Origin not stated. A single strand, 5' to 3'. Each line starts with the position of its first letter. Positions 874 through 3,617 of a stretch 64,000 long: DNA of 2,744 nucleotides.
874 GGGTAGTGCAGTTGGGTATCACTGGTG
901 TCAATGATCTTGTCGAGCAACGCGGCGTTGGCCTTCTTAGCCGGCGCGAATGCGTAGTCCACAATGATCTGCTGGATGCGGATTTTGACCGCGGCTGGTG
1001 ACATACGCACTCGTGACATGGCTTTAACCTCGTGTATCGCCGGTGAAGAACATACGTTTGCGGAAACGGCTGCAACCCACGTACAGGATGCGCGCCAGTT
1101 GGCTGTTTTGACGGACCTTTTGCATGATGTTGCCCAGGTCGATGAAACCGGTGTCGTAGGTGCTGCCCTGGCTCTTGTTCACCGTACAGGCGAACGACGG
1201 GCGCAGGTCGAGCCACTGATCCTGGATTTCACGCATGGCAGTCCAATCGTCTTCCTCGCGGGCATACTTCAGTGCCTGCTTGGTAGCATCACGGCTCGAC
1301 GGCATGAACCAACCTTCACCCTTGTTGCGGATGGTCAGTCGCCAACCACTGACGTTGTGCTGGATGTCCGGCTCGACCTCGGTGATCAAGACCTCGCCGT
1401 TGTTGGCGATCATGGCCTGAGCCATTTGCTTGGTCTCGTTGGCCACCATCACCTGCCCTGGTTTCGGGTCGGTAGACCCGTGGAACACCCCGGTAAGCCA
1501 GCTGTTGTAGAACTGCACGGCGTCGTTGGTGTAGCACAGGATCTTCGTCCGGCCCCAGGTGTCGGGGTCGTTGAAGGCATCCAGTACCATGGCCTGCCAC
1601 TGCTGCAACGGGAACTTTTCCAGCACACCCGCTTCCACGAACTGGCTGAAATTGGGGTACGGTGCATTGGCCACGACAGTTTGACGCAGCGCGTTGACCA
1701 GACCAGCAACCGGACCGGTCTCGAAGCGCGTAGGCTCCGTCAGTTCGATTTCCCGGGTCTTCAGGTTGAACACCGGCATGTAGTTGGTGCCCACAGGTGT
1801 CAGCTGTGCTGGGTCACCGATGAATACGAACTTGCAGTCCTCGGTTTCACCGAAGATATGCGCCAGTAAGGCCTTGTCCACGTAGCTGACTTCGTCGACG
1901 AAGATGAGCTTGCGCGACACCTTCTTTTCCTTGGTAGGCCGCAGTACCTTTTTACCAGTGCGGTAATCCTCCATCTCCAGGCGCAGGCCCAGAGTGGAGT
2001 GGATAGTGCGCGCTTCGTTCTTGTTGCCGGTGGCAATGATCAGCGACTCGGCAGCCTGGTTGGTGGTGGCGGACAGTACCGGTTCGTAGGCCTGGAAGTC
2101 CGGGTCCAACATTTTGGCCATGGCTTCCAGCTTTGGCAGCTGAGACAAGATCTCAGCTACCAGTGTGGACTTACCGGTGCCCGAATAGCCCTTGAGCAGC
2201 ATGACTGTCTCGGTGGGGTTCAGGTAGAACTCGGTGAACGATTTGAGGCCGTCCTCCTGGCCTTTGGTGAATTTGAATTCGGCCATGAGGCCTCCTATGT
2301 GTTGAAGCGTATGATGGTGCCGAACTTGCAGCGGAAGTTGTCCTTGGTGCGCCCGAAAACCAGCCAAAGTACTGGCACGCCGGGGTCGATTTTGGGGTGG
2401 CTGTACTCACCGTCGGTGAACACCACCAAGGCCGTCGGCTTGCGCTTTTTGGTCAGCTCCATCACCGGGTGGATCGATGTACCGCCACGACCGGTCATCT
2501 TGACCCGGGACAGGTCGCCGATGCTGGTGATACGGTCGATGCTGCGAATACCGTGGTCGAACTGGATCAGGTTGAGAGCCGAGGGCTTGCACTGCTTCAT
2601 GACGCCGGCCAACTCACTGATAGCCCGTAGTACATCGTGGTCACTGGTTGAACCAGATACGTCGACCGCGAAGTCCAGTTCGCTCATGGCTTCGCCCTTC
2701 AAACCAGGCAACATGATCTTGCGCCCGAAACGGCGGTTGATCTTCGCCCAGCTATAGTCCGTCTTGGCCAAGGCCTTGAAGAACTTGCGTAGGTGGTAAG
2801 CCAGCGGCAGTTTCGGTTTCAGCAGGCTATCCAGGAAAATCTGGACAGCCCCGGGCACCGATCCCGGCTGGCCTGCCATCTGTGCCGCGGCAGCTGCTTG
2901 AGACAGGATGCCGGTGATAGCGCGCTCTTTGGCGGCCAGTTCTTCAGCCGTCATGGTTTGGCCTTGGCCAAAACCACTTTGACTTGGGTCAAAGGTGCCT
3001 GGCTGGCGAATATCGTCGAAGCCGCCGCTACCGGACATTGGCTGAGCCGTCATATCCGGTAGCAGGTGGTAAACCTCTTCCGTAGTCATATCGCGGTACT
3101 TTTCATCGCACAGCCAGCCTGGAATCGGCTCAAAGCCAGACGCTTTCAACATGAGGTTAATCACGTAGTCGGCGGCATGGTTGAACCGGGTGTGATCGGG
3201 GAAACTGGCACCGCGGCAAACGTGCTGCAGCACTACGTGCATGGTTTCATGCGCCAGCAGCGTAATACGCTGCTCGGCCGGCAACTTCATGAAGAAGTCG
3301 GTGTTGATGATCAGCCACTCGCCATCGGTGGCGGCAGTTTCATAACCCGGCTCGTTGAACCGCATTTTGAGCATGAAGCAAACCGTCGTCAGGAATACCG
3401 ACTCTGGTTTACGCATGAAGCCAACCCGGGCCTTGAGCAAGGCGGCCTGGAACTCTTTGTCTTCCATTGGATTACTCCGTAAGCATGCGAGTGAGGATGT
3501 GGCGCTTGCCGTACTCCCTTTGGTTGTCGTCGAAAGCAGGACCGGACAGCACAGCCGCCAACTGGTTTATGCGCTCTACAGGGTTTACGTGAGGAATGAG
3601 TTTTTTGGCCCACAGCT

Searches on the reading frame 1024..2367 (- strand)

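Call 119: search_protein_families(library=pfam, proteins=[window:1024-2367:-], max_evalue=0.001)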
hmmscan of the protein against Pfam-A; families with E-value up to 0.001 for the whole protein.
window:1024-2367:- (447 aa): 8 families
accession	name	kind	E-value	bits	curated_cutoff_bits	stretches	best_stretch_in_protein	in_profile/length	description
PF13245.12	AAA_19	-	2.5e-17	63.7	25.1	1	52-193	10-133/134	AAA domain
PF13604.12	AAA_30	-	5.9e-16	59.2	27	1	51-229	16-170/191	AAA domain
PF13401.12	AAA_22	-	9.3e-08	32.9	27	1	52-189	4-126/130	AAA domain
PF05970.20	PIF1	-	1.3e-05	25.3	25.9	0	34-79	3-48/223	PIF1-like helicase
PF13086.12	AAA_11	-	0.00025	21.3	27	0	52-151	17-111/257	AAA domain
PF13538.12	UvrD_C_2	-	0.00031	21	27.4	1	391-438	2-48/52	UvrD-like helicase C-terminal domain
PF13191.12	AAA_16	-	0.00033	21.6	32.6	1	53-101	24-73/167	AAA ATPase domain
PF01443.25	Viral_helicase1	-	0.00035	20.9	21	0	58-196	3-104/228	Viral superfamily 1 RNA helicase core domain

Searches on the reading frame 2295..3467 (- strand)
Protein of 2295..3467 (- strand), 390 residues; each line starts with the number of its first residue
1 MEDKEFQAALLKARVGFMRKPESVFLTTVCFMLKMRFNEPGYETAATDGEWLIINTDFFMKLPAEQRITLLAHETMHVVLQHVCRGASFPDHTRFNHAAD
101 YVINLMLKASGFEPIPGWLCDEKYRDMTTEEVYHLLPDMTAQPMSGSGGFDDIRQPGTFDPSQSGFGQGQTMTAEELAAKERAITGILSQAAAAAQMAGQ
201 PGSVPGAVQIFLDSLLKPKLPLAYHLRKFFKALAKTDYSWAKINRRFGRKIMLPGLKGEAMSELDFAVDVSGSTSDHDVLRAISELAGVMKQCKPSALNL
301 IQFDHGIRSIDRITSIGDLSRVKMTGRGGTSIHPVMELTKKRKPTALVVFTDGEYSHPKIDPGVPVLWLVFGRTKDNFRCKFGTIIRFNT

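Call 119: search_protein_families(library=pfam, proteins=[window:2295-3467:-], max_evalue=0.001)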
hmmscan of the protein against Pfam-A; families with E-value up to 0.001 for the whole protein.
window:2295-3467:- (390 aa): 2 families
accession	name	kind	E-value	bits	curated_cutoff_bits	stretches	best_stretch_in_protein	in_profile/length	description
PF13203.12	DUF2201_N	-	2.1e-30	106.7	23.2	1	23-256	17-270/271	Putative metallopeptidase domain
PF09967.15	DUF2201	-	3.3e-24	85.8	26.4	1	266-387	3-121/123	VWA-like domain (DUF2201)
